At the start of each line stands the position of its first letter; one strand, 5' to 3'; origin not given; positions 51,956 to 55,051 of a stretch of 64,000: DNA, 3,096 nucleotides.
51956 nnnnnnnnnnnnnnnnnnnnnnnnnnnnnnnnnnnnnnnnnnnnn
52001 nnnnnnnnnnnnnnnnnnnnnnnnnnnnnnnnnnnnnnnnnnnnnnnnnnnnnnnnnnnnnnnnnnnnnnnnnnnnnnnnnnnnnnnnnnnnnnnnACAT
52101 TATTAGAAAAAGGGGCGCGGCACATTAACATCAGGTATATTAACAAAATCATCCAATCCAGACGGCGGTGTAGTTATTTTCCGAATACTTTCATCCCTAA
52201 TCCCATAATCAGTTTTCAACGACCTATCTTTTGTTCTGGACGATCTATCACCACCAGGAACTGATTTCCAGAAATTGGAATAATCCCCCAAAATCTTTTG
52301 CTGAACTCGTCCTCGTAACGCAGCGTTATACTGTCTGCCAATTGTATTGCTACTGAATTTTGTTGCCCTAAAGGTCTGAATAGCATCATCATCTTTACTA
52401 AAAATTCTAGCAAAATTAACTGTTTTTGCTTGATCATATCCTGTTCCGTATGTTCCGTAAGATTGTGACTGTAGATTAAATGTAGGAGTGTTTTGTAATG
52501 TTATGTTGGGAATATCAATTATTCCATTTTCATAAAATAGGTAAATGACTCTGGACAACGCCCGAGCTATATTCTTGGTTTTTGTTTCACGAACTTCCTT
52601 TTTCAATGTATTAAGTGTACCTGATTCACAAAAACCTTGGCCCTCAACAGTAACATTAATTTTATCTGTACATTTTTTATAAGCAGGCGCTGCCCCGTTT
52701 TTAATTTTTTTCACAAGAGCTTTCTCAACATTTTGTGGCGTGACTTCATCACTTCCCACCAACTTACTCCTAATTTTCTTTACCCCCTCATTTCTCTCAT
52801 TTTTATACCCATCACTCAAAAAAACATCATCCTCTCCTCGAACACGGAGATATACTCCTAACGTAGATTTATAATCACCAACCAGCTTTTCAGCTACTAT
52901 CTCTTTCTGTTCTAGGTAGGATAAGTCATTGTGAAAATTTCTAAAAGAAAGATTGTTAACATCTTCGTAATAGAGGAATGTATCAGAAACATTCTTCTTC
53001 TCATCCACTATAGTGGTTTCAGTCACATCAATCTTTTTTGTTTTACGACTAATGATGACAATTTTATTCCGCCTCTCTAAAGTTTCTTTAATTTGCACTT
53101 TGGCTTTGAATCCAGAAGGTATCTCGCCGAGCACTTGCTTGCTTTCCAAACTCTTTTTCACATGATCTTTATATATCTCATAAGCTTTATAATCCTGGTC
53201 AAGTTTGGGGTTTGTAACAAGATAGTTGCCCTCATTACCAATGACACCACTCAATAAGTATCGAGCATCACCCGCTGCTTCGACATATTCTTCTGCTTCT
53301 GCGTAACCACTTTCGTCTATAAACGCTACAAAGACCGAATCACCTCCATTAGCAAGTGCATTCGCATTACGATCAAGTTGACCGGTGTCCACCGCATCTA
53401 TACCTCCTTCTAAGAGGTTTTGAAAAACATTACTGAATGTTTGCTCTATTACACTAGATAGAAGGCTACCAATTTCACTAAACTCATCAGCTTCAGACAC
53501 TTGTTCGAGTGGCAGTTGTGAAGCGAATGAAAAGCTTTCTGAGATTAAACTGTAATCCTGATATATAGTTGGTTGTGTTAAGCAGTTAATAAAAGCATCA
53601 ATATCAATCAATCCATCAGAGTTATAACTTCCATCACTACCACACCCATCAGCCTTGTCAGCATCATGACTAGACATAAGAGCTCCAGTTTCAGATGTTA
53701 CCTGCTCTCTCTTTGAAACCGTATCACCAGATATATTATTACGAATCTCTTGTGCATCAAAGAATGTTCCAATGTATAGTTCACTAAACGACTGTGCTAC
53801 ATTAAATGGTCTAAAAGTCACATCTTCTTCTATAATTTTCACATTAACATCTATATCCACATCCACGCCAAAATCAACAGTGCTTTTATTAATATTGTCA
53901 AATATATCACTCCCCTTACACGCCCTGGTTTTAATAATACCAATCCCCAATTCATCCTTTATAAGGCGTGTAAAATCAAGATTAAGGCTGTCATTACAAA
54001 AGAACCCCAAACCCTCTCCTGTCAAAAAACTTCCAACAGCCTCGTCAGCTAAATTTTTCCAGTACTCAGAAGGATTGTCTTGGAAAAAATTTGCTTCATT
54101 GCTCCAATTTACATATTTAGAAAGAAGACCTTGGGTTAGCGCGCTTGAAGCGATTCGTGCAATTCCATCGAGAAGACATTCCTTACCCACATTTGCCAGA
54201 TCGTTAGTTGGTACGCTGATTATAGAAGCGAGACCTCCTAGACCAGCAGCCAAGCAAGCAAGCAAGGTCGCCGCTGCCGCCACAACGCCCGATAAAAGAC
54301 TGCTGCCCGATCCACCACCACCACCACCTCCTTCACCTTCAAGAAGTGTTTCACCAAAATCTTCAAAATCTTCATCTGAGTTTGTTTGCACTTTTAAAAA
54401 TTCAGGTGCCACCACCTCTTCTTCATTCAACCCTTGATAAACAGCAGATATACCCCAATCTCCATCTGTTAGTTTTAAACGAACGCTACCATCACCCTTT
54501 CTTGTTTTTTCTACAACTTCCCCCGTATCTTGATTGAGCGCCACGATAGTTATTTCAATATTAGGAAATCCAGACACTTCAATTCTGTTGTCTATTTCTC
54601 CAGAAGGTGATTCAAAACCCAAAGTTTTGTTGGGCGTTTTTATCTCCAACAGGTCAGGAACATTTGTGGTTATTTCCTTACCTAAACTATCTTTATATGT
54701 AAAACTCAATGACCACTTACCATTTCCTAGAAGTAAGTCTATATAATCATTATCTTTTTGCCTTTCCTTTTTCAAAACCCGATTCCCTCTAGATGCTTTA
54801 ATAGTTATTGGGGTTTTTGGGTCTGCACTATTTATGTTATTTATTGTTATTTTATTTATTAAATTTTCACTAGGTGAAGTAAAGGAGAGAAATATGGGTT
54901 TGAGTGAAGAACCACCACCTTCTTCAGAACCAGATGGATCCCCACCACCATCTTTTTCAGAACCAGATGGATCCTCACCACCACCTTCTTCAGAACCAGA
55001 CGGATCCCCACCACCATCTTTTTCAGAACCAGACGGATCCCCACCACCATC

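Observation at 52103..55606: Giant Gly/Asp/Pro-rich repeat protein with tandem DNA repeats in the T4SS-like cluster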

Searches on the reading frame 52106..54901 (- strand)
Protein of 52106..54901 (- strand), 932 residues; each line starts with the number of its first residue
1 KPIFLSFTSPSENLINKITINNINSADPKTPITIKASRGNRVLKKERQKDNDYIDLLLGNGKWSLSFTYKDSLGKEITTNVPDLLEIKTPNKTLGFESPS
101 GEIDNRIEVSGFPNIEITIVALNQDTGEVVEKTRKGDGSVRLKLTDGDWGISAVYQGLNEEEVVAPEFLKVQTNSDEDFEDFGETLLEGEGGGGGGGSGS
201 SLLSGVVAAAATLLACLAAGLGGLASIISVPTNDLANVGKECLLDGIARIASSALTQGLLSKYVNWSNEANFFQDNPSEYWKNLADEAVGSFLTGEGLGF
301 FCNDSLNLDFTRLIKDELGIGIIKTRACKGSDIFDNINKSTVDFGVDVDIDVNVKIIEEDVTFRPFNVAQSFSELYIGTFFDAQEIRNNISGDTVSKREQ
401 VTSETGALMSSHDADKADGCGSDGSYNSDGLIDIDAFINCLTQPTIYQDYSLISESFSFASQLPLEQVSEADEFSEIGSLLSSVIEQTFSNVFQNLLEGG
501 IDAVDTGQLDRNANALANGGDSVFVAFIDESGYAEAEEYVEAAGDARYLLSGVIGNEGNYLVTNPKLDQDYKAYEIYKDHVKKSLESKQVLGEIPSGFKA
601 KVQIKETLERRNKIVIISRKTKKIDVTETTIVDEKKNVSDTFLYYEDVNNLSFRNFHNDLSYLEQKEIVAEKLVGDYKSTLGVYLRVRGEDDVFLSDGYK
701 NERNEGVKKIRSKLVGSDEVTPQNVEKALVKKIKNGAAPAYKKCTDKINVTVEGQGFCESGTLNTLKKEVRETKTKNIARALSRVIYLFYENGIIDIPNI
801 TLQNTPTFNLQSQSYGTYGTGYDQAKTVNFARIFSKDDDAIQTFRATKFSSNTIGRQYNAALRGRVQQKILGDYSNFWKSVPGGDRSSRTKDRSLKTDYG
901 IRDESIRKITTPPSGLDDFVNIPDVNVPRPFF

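Call 9: find_homologous_proteins(query=window:52106-54901:-, max_evalue=0.001)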
Query window:52106-54901:- (932 aa): 1 proteins with E <= 0.001 among 8000 candidates.
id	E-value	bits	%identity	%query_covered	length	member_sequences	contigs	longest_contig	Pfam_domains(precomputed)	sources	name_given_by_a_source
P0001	0.0e+0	2070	100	100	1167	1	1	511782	-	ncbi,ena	-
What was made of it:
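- Tried and rejected: Word-indexed homology search with aa 236-1167 returned only the protein itself (call 9).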

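Call 10: search_solved_structures(query=window:52106-54901:-, max_evalue=1)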
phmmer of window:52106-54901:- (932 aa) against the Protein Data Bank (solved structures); distinct sequences matched with E-value up to 1: 1.
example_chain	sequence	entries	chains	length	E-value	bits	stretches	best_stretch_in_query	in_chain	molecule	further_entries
7uwr_A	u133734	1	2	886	0.26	12.6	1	197-272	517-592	Narbonolide/10-deoxymethynolide synthase PikA1, modules 1 and 2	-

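Call 12: find_encoding_contigs(protein=P0001, flank=10000, max_places=4)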
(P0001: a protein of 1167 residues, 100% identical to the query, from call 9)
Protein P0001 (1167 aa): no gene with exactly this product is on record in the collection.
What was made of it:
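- Tried and rejected: find_encoding_contigs could not locate the source contig of P0001 (call 12).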

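Call 13: list_cluster_members(proteins=[P0001])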
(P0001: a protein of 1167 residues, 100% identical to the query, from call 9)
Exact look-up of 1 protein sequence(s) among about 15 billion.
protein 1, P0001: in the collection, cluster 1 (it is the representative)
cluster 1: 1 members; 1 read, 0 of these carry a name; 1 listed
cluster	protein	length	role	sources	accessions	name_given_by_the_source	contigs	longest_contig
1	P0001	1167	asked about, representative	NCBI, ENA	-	-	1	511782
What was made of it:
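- Tried and rejected: The cluster has a single member (call 13).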

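Call 56: search_protein_representatives(protein=window:52106-54901:-)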
Query: 932 residues. Proteins with E-value up to 0.001 (for the whole library): 48; up to 1e-10: 8; up to 1e-30: 2. The best 48 are listed.
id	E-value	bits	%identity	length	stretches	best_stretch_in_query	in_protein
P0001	0.0e+00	2069.9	100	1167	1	1-932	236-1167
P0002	8.6e-149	513.9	42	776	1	172-888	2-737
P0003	4.1e-12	61.6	32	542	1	194-374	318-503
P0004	8.5e-12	60.6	33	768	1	185-366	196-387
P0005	3.6e-11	58.5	32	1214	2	178-359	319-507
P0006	5.7e-11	57.8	35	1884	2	175-345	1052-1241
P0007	7.1e-11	57.5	30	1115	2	199-363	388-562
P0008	7.1e-11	57.5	33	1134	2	182-338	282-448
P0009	1.2e-10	56.8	31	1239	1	200-357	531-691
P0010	2.0e-09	52.7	30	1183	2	197-359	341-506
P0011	2.1e-09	52.7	31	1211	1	185-340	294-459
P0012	2.7e-08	49.0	31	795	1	203-350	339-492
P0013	8.5e-08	47.3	30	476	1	206-338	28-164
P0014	8.8e-08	47.3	31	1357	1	231-359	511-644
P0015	1.5e-07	46.5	30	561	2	190-303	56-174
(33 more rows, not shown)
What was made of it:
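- The exhaustive HMMER scan found 48 relatives, all matching around aa 410-750 (call 56).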

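Call 71: predict_structure(alignment_id=A2)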
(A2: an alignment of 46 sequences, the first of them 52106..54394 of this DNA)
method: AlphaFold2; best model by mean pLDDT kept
length: 763 residues; sequences in the alignment: 46
mean_pLDDT: 60.5   pTM: 0.50
mean pLDDT of the five models: 60.5, 59.0, 56.2, 55.2, 54.9
residues with pLDDT >= 90: 108; 70-90: 173; 50-70: 165; < 50: 317
segments of 3 or more residues with pLDDT < 50: 1-42, 53-66, 95-102, 151-156, 172-203, 218-249, 274-339, 345-350, 389-392, 394-396, 398-408, 444-456, 459-475, 637-641, 643-652, 724-763
pLDDT, mean of each block of 10 residues (from residue 1): 33 30 27 38 53 44 50 58 55 49 59 74 72 64 53 52 73 39 30 31 51 51 38 40 42 61 71 47 43 42 43 38 36 40 49 84 92 88 65 48 48 68 77 72 43 46 45 49 68 88 95 93 73 90 94 93 96 96 95 96 82 76 64 52 44 66 85 72 82 90 81 71 47 40 42 34 32
secondary structure, 60 per line:
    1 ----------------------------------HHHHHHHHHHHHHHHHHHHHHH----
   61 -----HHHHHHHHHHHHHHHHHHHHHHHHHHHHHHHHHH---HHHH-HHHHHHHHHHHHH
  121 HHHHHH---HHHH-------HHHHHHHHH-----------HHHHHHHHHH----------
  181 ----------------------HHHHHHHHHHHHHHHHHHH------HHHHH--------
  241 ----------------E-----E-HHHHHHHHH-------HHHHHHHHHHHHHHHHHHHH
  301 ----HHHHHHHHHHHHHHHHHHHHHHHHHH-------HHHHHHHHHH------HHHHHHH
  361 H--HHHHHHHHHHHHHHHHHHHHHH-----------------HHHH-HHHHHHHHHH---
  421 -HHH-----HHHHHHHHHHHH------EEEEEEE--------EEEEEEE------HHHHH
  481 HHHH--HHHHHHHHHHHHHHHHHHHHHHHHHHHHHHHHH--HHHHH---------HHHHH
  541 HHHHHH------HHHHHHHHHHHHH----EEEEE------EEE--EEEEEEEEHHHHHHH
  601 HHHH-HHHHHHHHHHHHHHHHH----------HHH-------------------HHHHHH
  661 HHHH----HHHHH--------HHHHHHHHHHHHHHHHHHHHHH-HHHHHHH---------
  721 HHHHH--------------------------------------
elements in order (helices of 4 or more, strands of 3 or more residues): H35-56 H66-99 H103-106 H108-126 H130-133 H141-149 H161-170 H203-221 H228-232 H265-273 H281-300 H305-330 H338-347 H354-361 H364-385 H403-406 H408-417 H430-441 E448-454 E463-469 H476-484 H487-519 H522-526 H536-546 H553-565 E570-574 E581-583 E586-593 H594-604 H606-622 H655-664 H669-673 H682-703 H705-711 H721-725
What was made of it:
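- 54212..54301 (-): Conserved Ala/Gly-rich hydrophobic segment with one Cys (aa 436-465). Borderline as a TM helix; probably not membrane-spanning. AF2 predicts a helix with low confidence (call 71).
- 52106..53335 (-): C-terminal region specific to long forms (aa 758-1167). It contains the only confidently modelled domain (aa ~885-1125, pLDDT up to 96), a mix of helices and strands. AF2 (call 71).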

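Call 73: fold_search(model_id=the predicted structure, library=pdb)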
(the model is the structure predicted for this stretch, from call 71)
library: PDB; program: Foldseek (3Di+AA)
matches with E <= 10: 42; with E <= 0.001: 0
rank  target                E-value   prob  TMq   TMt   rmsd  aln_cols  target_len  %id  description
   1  7n6g_3O               5.1e-01  0.06  0.07  0.13  52.8       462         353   11  C1 of central pair (released 2022-05-18)
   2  7n6g_3P               1.2e+00  0.04  0.07  0.12  53.4       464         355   12  C1 of central pair (released 2022-05-18)
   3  4phq_A                1.7e+00  0.06  0.09  0.17  20.8       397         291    9  ClyA CC6/264 ox (6-303) (released 2014-09-24)
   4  9j3v_F                1.9e+00  0.04  0.07  0.16  26.4       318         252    8  Fe2+/Fe2+ PolF-L-isoleucine complex (released 2025-10-08)
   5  7n3n_A                2.2e+00  0.03  0.09  0.08  24.7       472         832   10  CryoEM structure of human NKCC1 state Fu-I (released 2022-09-28)
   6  9prr_A                2.6e+00  0.04  0.08  0.18  27.4       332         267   11  X-ray crystal structure of Streptomyces cacaoi PolF in complex with iron and L-isoleucine (released 2025-10-15)
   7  4phq_D                2.9e+00  0.04  0.09  0.17  21.9       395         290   10  ClyA CC6/264 ox (6-303) (released 2014-09-24)
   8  8xwa_R                3.1e+00  0.04  0.08  0.15  22.6       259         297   12  Structure of CXCR2 bound to CXCL1 (Ligand-receptor focused map) (released 2025-01-15)
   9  7n6g_3V               3.5e+00  0.02  0.07  0.12  51.7       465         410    9  C1 of central pair (released 2022-05-18)
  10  4q25_B                3.7e+00  0.06  0.07  0.22  25.9       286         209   12  Crystal structure of PhoU from Pseudomonas aeruginosa (released 2015-02-18)
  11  8xwv_R                3.8e+00  0.02  0.08  0.16  29.1       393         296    9  Structure of CXCR2 bound to CXCL1 (CXCR2-CXCL1-Go Full map) (released 2025-01-22)
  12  8r5s_A                4.0e+00  0.02  0.06  0.14  28.1       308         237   14  t113 - De-novo designed soluble homotetramer (released 2024-11-27)
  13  7n6g_3M               4.0e+00  0.02  0.07  0.11  48.2       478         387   10  C1 of central pair (released 2022-05-18)
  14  4pho_A                4.2e+00  0.04  0.10  0.19  21.2       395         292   10  ClyA CC6/264 ox (2-303) (released 2014-09-24)
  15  9rcv_A                5.0e+00  0.04  0.11  0.11  25.4       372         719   12  Structure of the Human Peptide-Loading Complex Arrested by HCMV US6 (released 2025-12-03)
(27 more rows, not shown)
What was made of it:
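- Foldseek lists ClyA/HlyE among its top, non-significant hits (call 73).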

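Call 97: search_protein_families(library=pfam, alignment_id=A5, max_evalue=1)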
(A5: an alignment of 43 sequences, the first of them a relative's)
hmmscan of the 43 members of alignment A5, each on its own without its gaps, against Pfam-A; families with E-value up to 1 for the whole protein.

A. member 1, P0016 (527 aa): 3 families
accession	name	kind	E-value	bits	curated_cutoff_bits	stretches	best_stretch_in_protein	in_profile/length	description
PF00739.24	X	-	0.0046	17.5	27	1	373-460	18-100/142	Trans-activation protein X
PF25368.1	PUB10_N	-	0.035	15.2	32.6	0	291-336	75-121/124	PUB10-like, N-terminal domain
PF15716.10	DUF4672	-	0.26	11.2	27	1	414-509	97-188/204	Domain of unknown function (DUF4672)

B. families by the number of members that match (of 43 scanned): 47 families (the first 25 are shown)
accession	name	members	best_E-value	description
PF00226.36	DnaJ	3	6.9e-20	DnaJ domain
PF00805.28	Pentapeptide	1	4.4e-65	Pentapeptide repeats (8 copies)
PF25296.1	Decapeptide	1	2.8e-31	Decapeptide repeat region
PF13599.13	Pentapeptide_4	1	3.2e-27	Pentapeptide repeat region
PF13576.12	Pentapeptide_3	1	7.5e-25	Pentapeptide repeats (9 copies)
PF16403.11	Bact_surface_Ig-like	1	3.8e-11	Bacterial surface protein, Ig-like domain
PF22633.2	F5_F8_type_C_2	1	1.1e-05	NedA-like, galactose-binding domain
PF00754.31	F5_F8_type_C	1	0.001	F5/8 type C domain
PF18491.7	SRA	1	0.0023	SET and RING associated domain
PF02368.24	Big_2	1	0.0036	Bacterial Ig-like domain (group 2)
PF00739.24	X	1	0.0046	Trans-activation protein X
PF23013.2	IML1_N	1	0.015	IML1 N-terminal double psi beta barrel domain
PF22115.1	T6SS_Tse3_cat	1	0.017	T6SS, Peptidoglycan muramidase Tse3, catalytic domain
PF03144.31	GTP_EFTU_D2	1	0.03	Elongation factor Tu domain 2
PF25368.1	PUB10_N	1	0.035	PUB10-like, N-terminal domain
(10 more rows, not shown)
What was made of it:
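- Several long-form relatives carry DnaJ-type domains in the extension (Pfam DnaJ down to 7e-20, call 97), and that domain is normally cytoplasmic.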
